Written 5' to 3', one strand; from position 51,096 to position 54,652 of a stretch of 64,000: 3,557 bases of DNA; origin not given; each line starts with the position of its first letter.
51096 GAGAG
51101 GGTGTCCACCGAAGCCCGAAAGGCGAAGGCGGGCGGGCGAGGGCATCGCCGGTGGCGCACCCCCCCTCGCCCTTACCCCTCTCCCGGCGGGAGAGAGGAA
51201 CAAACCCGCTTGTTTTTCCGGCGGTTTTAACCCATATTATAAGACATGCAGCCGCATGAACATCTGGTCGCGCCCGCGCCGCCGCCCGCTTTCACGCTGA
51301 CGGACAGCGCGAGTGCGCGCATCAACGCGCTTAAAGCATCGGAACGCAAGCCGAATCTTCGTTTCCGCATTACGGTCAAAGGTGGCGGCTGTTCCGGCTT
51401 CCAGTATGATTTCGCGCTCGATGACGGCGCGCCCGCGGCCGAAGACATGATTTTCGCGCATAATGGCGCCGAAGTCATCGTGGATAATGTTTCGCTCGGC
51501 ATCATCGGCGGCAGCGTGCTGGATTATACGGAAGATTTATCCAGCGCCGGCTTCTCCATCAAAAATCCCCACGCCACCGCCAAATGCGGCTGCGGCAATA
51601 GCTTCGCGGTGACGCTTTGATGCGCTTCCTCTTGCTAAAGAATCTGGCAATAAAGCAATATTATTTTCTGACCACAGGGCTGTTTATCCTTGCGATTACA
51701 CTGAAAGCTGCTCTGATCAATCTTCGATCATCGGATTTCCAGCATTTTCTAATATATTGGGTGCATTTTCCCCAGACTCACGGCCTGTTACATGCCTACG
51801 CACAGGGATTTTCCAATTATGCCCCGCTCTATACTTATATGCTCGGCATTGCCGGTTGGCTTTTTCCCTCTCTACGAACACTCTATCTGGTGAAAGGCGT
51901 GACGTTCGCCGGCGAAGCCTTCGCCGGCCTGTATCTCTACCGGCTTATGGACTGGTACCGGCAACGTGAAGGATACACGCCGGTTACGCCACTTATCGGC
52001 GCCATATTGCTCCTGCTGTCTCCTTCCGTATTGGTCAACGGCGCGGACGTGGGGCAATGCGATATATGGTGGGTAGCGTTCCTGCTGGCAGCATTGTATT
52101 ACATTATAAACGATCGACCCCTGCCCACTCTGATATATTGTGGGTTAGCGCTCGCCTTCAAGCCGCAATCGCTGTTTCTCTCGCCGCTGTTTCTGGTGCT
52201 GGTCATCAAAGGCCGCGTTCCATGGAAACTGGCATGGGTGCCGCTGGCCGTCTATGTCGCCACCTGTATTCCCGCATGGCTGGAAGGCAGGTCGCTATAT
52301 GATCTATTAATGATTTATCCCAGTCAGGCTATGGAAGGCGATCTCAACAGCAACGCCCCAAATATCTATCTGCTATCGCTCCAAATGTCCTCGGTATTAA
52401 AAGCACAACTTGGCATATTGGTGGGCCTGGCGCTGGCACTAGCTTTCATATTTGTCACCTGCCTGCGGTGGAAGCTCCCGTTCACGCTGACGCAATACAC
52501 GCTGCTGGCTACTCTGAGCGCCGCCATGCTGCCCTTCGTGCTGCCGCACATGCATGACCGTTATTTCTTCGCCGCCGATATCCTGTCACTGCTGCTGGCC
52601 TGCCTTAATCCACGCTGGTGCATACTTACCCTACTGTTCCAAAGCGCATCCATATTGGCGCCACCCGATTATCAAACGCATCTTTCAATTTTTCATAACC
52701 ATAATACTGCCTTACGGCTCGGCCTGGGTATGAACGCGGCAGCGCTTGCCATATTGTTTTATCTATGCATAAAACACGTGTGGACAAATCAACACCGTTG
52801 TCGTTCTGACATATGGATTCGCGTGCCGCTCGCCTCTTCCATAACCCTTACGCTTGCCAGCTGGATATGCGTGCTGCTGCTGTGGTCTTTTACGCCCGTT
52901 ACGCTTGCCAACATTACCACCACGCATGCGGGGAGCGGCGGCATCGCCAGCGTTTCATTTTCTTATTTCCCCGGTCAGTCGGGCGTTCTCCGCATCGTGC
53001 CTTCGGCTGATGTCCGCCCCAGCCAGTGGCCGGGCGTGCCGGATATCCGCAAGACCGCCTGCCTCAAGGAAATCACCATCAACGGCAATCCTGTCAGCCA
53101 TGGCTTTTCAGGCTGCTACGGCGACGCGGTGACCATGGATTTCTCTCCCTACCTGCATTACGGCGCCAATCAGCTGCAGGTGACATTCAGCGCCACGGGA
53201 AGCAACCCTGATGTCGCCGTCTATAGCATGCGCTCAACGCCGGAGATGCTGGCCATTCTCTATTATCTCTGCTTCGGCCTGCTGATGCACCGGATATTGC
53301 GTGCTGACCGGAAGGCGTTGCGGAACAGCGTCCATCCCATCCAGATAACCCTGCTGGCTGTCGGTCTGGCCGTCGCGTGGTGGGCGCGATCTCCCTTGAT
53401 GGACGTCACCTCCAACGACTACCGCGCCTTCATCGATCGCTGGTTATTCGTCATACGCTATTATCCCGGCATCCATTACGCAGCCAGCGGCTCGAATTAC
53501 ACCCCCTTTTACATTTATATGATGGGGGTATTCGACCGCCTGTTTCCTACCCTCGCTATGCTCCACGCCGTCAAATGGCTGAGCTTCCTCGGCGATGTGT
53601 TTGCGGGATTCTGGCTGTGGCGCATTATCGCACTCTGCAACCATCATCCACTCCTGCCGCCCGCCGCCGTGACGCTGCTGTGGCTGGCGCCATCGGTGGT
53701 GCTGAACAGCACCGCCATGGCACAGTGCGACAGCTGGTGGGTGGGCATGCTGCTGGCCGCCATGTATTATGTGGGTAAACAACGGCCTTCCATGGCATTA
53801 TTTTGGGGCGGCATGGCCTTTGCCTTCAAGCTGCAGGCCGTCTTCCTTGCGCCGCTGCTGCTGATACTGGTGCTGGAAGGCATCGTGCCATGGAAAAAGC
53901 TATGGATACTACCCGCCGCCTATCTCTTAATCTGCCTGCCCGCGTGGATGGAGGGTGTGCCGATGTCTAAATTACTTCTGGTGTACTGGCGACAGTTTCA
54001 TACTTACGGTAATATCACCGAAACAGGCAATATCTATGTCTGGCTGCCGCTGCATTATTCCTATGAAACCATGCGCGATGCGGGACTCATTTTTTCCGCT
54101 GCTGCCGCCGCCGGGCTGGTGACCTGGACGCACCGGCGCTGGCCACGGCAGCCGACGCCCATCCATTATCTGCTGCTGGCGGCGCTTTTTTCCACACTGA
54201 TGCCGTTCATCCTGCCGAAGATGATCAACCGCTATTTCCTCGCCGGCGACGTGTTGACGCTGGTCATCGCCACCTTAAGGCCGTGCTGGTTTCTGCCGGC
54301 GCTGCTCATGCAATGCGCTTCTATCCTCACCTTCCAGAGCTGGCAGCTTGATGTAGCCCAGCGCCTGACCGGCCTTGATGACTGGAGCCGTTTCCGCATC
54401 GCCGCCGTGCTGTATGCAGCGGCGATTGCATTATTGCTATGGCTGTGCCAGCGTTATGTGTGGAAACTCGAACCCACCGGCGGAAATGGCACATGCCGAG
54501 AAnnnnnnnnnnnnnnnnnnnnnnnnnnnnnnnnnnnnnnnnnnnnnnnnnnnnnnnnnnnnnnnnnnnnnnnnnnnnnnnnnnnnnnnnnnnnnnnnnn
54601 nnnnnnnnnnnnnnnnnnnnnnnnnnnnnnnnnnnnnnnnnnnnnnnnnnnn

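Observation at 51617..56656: GtrB-like polyprenyl-phosphate glycosyltransferase preceded by three GT-C modules, two fused in one ~960-aa protein through a soluble domain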

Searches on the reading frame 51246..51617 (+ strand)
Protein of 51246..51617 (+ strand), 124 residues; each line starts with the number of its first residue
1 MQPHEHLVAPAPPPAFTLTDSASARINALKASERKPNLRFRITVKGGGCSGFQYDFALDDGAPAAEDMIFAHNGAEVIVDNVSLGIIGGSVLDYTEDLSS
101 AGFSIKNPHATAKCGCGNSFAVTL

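Call 3: search_protein_families(library=pfam, proteins=[window:51246-51617:+], max_evalue=1)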
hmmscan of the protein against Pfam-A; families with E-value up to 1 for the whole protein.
window:51246-51617:+ (124 aa): 1 family
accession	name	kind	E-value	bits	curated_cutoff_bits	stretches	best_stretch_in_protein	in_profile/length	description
PF01521.26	Fe-S_biosyn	-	3.7e-16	59.8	26.3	1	16-118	3-110/110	Iron-sulphur cluster biosynthesis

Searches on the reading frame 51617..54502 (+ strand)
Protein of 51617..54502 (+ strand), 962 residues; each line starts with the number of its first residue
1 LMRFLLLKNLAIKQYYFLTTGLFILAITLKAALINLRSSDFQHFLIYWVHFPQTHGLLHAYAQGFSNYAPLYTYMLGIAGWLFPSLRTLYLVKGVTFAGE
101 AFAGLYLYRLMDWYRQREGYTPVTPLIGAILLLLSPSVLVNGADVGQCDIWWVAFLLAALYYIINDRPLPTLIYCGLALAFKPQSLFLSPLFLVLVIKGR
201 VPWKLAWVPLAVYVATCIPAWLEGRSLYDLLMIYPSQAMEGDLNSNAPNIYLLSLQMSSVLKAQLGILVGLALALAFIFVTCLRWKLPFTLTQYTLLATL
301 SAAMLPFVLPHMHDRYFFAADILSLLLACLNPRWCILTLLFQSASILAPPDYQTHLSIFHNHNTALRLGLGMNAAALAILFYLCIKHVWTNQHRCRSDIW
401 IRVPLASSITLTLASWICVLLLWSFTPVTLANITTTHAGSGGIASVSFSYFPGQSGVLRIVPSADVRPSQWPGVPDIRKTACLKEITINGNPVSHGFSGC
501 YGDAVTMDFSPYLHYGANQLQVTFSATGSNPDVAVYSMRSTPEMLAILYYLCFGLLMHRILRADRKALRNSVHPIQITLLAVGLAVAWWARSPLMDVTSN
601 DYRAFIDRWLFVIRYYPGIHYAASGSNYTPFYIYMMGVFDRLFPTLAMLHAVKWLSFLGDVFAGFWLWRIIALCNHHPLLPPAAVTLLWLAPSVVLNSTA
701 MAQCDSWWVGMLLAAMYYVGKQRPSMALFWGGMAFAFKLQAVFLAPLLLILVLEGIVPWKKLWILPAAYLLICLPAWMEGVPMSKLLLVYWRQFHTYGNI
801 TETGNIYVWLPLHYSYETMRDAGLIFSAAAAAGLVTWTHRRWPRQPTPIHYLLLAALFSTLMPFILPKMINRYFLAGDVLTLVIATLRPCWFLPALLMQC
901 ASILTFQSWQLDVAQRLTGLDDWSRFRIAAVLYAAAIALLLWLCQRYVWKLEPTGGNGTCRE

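Call 3: search_protein_families(library=pfam, proteins=[window:51617-54502:+], max_evalue=1)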
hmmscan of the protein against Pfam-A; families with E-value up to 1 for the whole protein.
window:51617-54502:+ (962 aa): 2 families
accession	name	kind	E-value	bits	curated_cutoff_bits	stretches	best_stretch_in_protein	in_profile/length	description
PF09594.16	GT87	-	0.0013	19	25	1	98-305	29-230/237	Glycosyltransferase family 87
PF02038.21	ATP1G1_PLM_MAT8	-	0.043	13.6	26.9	0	811-828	5-22/48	ATP1G1/PLM/MAT8 family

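Call 4: search_protein_families(library=ncbifam, proteins=[window:51617-54502:+], max_evalue=1)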
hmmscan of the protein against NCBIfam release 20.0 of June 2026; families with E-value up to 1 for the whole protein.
window:51617-54502:+ (962 aa): 0 families

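Call 6: find_homologous_proteins(query=window:51617-54502:+)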
Query window:51617-54502:+ (962 aa): 9 proteins with E <= 0.001 among 8000 candidates.
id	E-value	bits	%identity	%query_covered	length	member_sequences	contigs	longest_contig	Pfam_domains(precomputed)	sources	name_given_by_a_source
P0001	0.0e+0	2036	100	92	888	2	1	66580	-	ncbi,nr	ncbi:MAG: hypothetical protein KGI29_00290 [Pseudomonadota bacterium]|nr:hypothetical protein [Pseud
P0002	4.2e-118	414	42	54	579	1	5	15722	-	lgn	-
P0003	2.2e-102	362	46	38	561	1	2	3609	-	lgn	-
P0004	7.2e-42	162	32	36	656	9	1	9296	PF09594.17,PF26314.1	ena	-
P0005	9.9e-37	145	31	33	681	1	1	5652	PF13641.13,PF26314.1,PF00535.33,PF13231.13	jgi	jgi:Gpi18-like mannosyltransferase/glycosyltransferase involved in cell wall biosynthesis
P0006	3.2e-36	143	35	32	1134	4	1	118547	-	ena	-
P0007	2.6e-33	134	36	32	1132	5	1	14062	-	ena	-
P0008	6.1e-26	109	31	33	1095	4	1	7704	PF09594.17,PF26314.1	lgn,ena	-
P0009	1.3e-23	102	30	34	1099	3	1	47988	-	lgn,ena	-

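Call 9: search_protein_families(library=pfam, proteins=[P0002, P0003, P0004, P0005, P0006, P0007, P0008, P0009], max_evalue=0.1)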
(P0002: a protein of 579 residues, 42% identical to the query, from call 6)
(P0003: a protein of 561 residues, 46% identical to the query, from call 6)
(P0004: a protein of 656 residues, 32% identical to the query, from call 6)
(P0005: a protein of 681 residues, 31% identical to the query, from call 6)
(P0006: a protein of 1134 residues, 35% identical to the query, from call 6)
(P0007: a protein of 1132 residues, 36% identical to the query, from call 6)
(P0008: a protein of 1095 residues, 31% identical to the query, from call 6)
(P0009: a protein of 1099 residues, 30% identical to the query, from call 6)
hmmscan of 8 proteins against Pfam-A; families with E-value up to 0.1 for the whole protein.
P0002 (579 aa): 0 families

P0003 (561 aa): 1 family
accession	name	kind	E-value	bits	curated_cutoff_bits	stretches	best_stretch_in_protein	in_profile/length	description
PF02656.20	DUF202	-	0.023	15.6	23.4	1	517-553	29-67/68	Domain of unknown function (DUF202)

P0004 (656 aa): 2 families
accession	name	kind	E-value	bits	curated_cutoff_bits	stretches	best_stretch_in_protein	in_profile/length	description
PF09594.16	GT87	-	5.9e-06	26.7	25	1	64-299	3-237/237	Glycosyltransferase family 87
PF25342.1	GT_PLOD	-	0.016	14.9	27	1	498-556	55-115/246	PLOD GT domain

P0005 (681 aa): 5 families
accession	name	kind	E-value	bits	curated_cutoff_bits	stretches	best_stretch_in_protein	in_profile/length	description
PF00535.33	Glycos_transf_2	-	3e-29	102.5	23.3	1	4-183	1-163/168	Glycosyl transferase family 2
PF13641.12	Glyco_tranf_2_3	-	2.6e-10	41.1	27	1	3-187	3-174/230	Glycosyltransferase like family 2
PF13231.12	PMT_2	-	1e-06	29.5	26.1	1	323-455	1-140/160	Dolichyl-phosphate-mannose-protein mannosyltransferase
PF09594.16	GT87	-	3.2e-05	24.2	25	1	324-557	3-237/237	Glycosyltransferase family 87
PF10111.15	Glyco_tranf_2_2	-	0.0037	17.2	27.3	1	4-109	1-103/276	Glycosyltransferase like family 2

P0006 (1134 aa): 1 family
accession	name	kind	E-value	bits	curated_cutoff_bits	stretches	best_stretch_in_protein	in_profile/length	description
PF09594.16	GT87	-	0.0043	17.3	25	1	90-324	1-236/237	Glycosyltransferase family 87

P0007 (1132 aa): 2 families
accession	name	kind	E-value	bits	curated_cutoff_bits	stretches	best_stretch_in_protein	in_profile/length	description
PF09594.16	GT87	-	0.00011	22.5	25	1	90-324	1-236/237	Glycosyltransferase family 87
PF05857.17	TraX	-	0.066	13.6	25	0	272-321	73-123/217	TraX protein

P0008 (1095 aa): 1 family
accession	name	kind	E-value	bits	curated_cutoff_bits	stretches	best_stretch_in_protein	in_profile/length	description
PF09594.16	GT87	-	3.2e-06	27.5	25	1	91-326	2-236/237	Glycosyltransferase family 87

P0009 (1099 aa): 1 family
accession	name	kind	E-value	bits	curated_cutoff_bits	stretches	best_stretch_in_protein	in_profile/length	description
PF09594.16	GT87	-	0.00012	22.4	25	1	91-325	2-234/237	Glycosyltransferase family 87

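Call 12: find_encoding_contigs(protein=P0002, flank=10000, max_places=5)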
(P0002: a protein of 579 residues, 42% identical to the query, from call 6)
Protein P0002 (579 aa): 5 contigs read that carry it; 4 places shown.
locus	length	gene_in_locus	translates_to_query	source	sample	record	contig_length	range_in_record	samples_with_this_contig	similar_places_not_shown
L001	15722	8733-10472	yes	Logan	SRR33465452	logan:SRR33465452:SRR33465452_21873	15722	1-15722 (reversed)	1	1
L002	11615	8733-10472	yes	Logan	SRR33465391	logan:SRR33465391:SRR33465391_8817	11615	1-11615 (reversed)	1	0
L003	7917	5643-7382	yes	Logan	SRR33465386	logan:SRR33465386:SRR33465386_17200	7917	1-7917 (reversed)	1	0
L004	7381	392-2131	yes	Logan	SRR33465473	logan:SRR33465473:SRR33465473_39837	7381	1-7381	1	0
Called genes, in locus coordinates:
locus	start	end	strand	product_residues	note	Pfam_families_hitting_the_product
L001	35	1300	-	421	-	PF02403:Seryl_tRNA_N, PF00587:tRNA-synt_2b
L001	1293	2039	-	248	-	PF00902:TatC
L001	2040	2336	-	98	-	PF02416:TatA_B_E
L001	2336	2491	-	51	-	PF02416:TatA_B_E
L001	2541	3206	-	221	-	PF02163:Peptidase_M50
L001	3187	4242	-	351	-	PF00933:Glyco_hydro_3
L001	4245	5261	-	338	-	PF05036:SPOR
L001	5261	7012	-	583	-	PF03485:Arg_tRNA_synt_N, PF00750:tRNA-synt_1d (weak), PF01406:tRNA-synt_1e (faint), PF09334:tRNA-synt_1g (faint), PF05746:DALR_1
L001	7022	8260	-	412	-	PF01966:HD, PF13286:HD_assoc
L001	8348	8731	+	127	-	PF01521:Fe-S_biosyn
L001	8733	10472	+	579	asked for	-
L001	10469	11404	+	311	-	PF00535:Glycos_transf_2, PF13641:Glyco_tranf_2_3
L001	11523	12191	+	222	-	PF03372:Exo_endo_phos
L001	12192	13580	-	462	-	PF00072:Response_reg, PF00990:GGDEF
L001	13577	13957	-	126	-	PF00072:Response_reg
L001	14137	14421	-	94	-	PF09923:DUF2155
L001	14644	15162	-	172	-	PF02470:MlaD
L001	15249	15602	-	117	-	PF05071:NDUFA12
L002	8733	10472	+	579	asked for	-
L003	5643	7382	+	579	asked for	-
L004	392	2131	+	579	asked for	-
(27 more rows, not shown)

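Call 13: find_encoding_contigs(protein=P0003, flank=10000, max_places=5)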
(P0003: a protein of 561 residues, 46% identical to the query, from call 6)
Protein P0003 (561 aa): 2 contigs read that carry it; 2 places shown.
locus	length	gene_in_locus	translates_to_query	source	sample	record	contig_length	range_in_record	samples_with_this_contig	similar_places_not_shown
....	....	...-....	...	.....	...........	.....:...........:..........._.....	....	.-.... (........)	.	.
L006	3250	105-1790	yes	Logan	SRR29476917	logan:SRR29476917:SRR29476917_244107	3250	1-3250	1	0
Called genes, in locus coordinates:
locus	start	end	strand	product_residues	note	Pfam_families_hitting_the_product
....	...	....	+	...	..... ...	-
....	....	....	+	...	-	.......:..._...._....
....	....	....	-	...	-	-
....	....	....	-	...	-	?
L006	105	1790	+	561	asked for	-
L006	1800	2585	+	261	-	PF03372:Exo_endo_phos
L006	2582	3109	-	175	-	-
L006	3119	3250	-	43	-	?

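Call 23: find_related_loci(query=window:51617-54502:+, collection=genome_contigs, flank=8000)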
Query window:51617-54502:+ (962 aa) in genome_contigs; peptide patterns used: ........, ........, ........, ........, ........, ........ (x = any residue, [..] = any of these).
295 stretches matched a pattern; 272 encode a relative of the query (tblastn E <= 1e-3); the best 80 are kept; 80 distinct loci.
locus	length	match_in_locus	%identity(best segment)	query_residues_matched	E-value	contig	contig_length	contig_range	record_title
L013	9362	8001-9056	34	28-909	3e-40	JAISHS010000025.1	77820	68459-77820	MAG: Oscillospiraceae bacterium isolate Hm464_bin22 k119_629307, whole genome shotgun sequence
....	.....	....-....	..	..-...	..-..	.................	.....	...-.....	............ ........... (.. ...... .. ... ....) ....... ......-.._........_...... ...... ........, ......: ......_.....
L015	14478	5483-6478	33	17-909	5e-39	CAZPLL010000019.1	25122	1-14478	MAG TPA_asm: uncultured Oscillospiraceae bacterium isolate SRP225648_co1_586 genome assembly, contig: NODE_4384_length_2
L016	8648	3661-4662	33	17-909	4e-38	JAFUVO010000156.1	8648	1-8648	MAG: Oscillospiraceae bacterium isolate RGIG4865 Roe_deer_Rumen-1__c560058, whole genome shotgun sequence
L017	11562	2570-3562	34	22-909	4e-38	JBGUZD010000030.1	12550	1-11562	MAG: Candidatus Limivicinus sp. isolate ruminal_MAG_462 ruminal_MAG_462_contig_0030, whole genome shotgun sequence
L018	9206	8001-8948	34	34-887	3e-38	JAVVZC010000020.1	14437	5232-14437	MAG: Oscillospiraceae bacterium isolate CGS10Y3-bin66 NODE_4408_length_14437_cov_265.911000, whole genome shotgun sequen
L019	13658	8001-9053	31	19-909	8e-38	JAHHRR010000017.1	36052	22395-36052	MAG: Oscillospiraceae bacterium isolate MAG035 MAG035_17, whole genome shotgun sequence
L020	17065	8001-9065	31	33-909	4e-37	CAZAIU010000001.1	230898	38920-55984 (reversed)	MAG TPA_asm: uncultured Oscillospiraceae bacterium isolate SRP335695_co1_86 genome assembly, contig: NODE_8_length_23089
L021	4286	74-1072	33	17-909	1e-37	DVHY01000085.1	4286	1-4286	MAG TPA_asm: Candidatus Limivicinus faecipullorum isolate ChiHcec3-8852 ChiHcec3__C122685_L4286_SRR6323320, whole genome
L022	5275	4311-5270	34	14-874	2e-37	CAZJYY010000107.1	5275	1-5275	MAG TPA_asm: uncultured Oscillospiraceae bacterium isolate SRP335695_co1_39 genome assembly, contig: NODE_7546_length_52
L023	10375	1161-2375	32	5-913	2e-37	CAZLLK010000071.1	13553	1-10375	MAG TPA_asm: uncultured Oscillospiraceae bacterium isolate SRP302447_co4_51 genome assembly, contig: NODE_12078_length_1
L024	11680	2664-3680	34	10-909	1e-36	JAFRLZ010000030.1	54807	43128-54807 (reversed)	MAG: Oscillospiraceae bacterium isolate RGIG2591 Goat_Jejunum.Co__c324644, whole genome shotgun sequence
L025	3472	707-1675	33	26-909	6e-37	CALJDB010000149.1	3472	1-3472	MAG TPA_asm: uncultured Clostridia bacterium isolate ERR1912995_bin.51_CONCOCT_v1.1_MAG genome assembly, contig: ERZ1742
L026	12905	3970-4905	34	40-909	1e-36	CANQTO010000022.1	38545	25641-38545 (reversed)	MAG: uncultured Oscillospiraceae bacterium isolate Lapin-008__bin48 genome assembly, contig: Lapin-008__NODE_1262_length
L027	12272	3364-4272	35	30-891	2e-36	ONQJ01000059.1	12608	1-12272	uncultured Clostridiales bacterium isolate RUG542 genome assembly, contig: scaffold_4233, whole genome shotgun sequence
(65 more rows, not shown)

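Call 48: list_cluster_members(proteins=[P0001, P0011])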
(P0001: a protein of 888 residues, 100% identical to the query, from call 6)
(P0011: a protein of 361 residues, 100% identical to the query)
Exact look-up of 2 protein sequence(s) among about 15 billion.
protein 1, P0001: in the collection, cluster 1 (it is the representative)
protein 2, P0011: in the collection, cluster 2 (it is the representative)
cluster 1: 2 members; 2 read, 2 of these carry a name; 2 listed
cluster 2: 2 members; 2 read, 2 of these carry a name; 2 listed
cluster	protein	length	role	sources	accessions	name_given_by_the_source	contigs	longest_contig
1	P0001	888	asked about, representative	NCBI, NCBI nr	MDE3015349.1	MAG: hypothetical protein KGI29_00290 [Pseudomonadota bacterium] | hypothetical protein [Pseudomonadota bacterium]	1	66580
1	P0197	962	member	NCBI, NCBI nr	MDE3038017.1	MAG: hypothetical protein KGJ21_06170 [Pseudomonadota bacterium] | hypothetical protein [Pseudomonadota bacterium]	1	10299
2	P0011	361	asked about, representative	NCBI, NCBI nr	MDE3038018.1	MAG: hypothetical protein KGJ21_06175, partial [Pseudomonadota bacterium] | hypothetical protein [Pseudomonadota bacterium]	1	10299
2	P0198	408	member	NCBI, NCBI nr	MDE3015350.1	MAG: hypothetical protein KGI29_00295 [Pseudomonadota bacterium] | hypothetical protein [Pseudomonadota bacterium]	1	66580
